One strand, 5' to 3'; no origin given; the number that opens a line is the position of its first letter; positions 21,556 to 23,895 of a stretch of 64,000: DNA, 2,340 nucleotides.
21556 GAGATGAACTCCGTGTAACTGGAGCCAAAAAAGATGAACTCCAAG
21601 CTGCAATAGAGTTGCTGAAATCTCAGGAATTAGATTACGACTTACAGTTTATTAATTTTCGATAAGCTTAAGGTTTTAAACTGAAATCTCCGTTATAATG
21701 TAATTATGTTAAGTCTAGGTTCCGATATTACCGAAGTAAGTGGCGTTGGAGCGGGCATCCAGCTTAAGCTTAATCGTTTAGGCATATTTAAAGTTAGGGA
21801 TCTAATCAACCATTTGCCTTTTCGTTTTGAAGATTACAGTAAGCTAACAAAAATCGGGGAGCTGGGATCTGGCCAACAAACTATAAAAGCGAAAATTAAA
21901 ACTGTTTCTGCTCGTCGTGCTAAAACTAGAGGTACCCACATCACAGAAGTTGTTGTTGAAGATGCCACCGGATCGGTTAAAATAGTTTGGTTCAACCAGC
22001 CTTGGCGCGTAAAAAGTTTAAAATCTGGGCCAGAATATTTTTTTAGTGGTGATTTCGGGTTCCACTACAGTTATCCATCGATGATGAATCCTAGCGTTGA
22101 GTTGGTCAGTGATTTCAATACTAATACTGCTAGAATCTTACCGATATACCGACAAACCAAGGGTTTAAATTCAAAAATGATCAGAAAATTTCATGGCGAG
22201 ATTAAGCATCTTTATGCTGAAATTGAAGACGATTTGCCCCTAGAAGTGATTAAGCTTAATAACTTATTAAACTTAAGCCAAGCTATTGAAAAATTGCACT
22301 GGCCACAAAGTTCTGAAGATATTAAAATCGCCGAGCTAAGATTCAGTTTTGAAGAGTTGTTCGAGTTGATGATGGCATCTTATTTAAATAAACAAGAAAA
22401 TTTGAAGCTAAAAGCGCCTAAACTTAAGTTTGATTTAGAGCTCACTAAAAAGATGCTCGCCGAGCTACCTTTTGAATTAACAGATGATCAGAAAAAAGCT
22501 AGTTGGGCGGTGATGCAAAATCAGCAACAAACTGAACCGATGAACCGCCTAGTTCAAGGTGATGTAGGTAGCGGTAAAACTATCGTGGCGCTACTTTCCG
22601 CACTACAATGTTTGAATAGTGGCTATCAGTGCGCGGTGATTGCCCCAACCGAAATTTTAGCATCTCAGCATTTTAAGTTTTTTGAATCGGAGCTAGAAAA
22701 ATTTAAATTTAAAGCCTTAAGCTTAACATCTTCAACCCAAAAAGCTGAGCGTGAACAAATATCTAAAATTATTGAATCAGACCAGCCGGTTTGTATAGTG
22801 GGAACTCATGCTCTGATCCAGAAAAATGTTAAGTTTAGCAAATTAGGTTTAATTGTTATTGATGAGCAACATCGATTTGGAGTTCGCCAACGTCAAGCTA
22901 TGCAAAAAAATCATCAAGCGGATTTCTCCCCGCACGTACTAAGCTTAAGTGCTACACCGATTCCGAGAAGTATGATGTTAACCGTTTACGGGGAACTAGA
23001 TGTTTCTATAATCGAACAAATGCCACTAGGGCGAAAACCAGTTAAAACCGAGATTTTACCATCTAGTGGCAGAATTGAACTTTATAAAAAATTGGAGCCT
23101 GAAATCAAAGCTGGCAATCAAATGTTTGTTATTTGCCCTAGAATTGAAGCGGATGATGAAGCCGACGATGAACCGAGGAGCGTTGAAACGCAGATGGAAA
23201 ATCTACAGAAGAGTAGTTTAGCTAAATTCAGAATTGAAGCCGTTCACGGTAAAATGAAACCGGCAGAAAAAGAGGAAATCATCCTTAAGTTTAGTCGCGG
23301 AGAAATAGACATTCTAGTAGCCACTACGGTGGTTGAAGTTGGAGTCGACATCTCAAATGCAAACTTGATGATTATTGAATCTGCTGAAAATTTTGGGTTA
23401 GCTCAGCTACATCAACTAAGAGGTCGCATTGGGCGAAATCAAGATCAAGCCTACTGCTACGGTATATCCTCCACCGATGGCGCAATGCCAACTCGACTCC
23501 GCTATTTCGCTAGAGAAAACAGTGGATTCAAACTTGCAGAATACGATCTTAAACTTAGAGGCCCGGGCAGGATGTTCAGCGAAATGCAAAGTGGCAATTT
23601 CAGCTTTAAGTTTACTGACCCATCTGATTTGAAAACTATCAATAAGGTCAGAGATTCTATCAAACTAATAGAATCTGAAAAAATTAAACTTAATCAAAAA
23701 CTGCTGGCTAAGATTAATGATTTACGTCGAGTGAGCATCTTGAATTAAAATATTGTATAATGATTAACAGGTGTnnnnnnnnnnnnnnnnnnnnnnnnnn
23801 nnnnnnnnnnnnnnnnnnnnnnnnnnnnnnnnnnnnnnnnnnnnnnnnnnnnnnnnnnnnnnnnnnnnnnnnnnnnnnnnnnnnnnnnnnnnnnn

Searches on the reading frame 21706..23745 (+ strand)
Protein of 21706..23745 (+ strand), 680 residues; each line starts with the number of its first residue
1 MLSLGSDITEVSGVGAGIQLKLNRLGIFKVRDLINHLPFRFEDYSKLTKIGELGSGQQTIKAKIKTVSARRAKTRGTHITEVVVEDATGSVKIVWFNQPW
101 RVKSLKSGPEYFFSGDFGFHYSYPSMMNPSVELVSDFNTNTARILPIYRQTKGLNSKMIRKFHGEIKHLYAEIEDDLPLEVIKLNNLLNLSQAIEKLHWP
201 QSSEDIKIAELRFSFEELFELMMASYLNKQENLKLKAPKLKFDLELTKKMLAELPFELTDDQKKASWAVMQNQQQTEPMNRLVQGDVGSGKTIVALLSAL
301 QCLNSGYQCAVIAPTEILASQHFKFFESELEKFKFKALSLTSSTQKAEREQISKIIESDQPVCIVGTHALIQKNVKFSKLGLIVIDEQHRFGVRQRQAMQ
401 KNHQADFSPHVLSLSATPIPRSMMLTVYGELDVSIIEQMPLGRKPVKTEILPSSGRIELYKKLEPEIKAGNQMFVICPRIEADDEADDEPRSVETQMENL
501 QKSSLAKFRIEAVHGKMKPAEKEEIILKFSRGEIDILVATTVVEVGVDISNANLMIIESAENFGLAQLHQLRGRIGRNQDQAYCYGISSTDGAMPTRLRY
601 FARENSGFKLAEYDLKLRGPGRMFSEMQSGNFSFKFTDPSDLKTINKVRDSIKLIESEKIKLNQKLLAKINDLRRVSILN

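Call 25: find_encoding_contigs(protein=window:21706-23745:+, flank=10000, max_places=6)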
Protein window:21706-23745:+ (680 aa): 19 contigs read that carry it; 6 places shown.
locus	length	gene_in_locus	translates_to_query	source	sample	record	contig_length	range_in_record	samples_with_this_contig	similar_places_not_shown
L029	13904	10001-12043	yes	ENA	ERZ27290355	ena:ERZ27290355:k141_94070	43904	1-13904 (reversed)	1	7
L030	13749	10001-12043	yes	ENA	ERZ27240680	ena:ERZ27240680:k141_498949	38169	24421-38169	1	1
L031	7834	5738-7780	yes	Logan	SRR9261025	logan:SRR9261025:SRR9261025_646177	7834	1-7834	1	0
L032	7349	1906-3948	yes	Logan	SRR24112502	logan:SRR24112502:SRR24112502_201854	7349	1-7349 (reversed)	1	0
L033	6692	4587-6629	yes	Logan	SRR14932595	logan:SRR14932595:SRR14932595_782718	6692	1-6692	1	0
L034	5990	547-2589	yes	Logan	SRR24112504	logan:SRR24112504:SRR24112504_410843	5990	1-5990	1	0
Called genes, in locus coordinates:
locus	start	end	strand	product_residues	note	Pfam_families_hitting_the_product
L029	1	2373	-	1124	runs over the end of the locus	PF04563:RNA_pol_Rpb2_1, PF04561:RNA_pol_Rpb2_2, PF04565:RNA_pol_Rpb2_3, PF10385:RNA_pol_Rpb2_45, PF00562:RNA_pol_Rpb2_6, PF04560:RNA_pol_Rpb2_7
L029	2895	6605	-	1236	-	PF02811:PHP, PF07733:DNA_pol3_alpha, PF17657:DNA_pol3_finger, PF14579:HHH_6, PF01336:tRNA_anti-codon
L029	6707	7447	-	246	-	PF00106:adh_short, PF08659:KR, PF13460:NAD_binding_10 (weak), PF13561:adh_short_C2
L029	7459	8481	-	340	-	PF02912:Phe_tRNA-synt_N (weak), PF01409:tRNA-synt_2d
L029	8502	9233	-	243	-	-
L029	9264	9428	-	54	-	-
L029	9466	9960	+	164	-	PF04461:YajQ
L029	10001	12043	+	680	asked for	PF17191:RecG_wedge, PF04851:ResIII, PF00270:DEAD, PF00271:Helicase_C, PF22590:Cas3-like_C_2 (weak)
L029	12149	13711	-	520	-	PF00239:Resolvase, PF07508:Recombinase, PF13408:Zn_ribbon_recom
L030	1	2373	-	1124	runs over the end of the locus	PF04563:RNA_pol_Rpb2_1, PF04561:RNA_pol_Rpb2_2, PF04565:RNA_pol_Rpb2_3, PF10385:RNA_pol_Rpb2_45, PF00562:RNA_pol_Rpb2_6, PF04560:RNA_pol_Rpb2_7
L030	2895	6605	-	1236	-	PF02811:PHP, PF07733:DNA_pol3_alpha, PF17657:DNA_pol3_finger, PF14579:HHH_6, PF01336:tRNA_anti-codon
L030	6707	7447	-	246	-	PF00106:adh_short, PF08659:KR, PF13460:NAD_binding_10 (weak), PF13561:adh_short_C2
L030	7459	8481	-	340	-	PF02912:Phe_tRNA-synt_N (weak), PF01409:tRNA-synt_2d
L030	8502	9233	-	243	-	-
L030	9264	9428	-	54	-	-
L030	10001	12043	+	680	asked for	PF17191:RecG_wedge, PF04851:ResIII, PF00270:DEAD, PF00271:Helicase_C, PF22590:Cas3-like_C_2 (weak)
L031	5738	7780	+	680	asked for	PF17191:RecG_wedge, PF04851:ResIII, PF00270:DEAD, PF00271:Helicase_C, PF22590:Cas3-like_C_2 (weak)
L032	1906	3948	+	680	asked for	PF17191:RecG_wedge, PF04851:ResIII, PF00270:DEAD, PF00271:Helicase_C, PF22590:Cas3-like_C_2 (weak)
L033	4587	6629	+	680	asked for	PF17191:RecG_wedge, PF04851:ResIII, PF00270:DEAD, PF00271:Helicase_C, PF22590:Cas3-like_C_2 (weak)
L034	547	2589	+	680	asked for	PF17191:RecG_wedge, PF04851:ResIII, PF00270:DEAD, PF00271:Helicase_C, PF22590:Cas3-like_C_2 (weak)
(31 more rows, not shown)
